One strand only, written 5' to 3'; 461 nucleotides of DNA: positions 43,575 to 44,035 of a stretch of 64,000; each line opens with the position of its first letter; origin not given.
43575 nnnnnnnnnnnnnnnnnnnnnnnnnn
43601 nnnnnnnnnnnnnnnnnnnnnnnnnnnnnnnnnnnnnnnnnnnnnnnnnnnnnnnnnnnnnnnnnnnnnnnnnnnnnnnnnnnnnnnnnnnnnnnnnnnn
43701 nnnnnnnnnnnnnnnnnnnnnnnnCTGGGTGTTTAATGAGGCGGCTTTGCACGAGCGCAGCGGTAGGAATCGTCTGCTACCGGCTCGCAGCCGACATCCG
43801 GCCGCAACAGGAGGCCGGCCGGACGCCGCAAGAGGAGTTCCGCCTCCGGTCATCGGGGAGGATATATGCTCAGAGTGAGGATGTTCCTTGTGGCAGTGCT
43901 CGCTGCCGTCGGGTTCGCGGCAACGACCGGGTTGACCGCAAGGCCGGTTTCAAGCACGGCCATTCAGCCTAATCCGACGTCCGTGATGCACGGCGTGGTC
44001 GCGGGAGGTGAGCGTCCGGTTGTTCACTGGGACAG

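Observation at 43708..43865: Conserved ~125-nt 5' leader with an SD / anti-SD / anti-anti-SD triad upstream of every paralog: candidate translational riboregulator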

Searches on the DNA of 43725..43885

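Call 61: search_rna_families(source=window, start=43725, end=43885, threshold=evalue, max_evalue=10)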
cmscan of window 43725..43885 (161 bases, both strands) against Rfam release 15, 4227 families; matches with E-value up to 10: 6.
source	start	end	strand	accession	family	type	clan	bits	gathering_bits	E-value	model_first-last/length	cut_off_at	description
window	43771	43828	-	RF03006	M23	Gene; sRNA;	-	14.8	41.2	1.8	1-53/53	no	M23 RNA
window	43781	43837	+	RF03780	mir-3389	Gene; miRNA;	-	13.3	75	6.8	1-69/69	no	mir-3389 microRNA precursor family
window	43789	43881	-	RF02344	ar14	Gene; sRNA;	-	10.1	58.8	6.7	1-123/123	no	Alphaproteobacterial ar14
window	43840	43882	+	RF01762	whalefall-1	Gene; sRNA;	-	9.4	37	8.8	1-56/56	no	Whalefall-1 RNA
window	43762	43788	+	RF01880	Xist_exon1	Gene; lncRNA;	-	9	50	3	55-85/85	no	X-chromosome inactivation gene exon 1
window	43868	43880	-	RF01145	sR14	Gene; snRNA; snoRNA; CD-box;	-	8.2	38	5.5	42-54/54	no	Small nucleolar RNA sR14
